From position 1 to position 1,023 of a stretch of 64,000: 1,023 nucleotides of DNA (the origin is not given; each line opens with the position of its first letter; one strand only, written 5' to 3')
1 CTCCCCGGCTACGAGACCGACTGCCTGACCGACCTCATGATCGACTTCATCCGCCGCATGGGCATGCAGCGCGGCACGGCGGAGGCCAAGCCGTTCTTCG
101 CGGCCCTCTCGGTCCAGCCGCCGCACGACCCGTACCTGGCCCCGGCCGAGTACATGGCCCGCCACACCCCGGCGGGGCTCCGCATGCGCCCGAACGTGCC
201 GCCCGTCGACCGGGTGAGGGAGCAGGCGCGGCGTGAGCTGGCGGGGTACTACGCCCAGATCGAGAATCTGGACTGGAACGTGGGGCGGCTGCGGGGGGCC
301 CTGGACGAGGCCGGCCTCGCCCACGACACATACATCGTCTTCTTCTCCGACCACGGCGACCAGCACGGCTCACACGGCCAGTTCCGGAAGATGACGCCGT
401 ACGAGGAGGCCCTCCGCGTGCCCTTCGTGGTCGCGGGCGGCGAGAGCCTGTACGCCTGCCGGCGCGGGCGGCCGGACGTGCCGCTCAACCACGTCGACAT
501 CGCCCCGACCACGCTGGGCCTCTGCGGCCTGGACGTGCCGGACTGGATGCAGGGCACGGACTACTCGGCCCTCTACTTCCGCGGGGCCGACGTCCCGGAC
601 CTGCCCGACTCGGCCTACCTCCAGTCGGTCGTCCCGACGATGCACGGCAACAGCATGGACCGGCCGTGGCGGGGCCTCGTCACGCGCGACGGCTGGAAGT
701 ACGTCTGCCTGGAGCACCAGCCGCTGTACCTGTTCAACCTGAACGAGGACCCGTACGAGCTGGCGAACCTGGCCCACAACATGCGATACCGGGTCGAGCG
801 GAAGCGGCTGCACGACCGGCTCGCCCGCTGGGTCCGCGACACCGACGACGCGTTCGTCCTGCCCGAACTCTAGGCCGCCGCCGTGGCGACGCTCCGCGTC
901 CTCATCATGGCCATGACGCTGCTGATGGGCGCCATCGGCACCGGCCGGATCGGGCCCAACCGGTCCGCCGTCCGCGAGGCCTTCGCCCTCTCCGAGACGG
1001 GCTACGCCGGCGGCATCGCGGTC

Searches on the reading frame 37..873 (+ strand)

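Call 46: search_protein_families(library=pfam, proteins=[window:37-873:+], max_evalue=0.00001)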
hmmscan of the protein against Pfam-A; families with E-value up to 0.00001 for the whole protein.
window:37-873:+ (278 aa): 2 families
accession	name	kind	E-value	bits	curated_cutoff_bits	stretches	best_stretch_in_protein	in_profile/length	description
PF00884.28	Sulfatase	-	1.6e-20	74.1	25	1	15-164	161-300/301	Sulfatase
PF16347.10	SGSH_C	-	8.5e-13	49.2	29.3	1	111-264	1-150/154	N-sulphoglucosamine sulphohydrolase, C-terminal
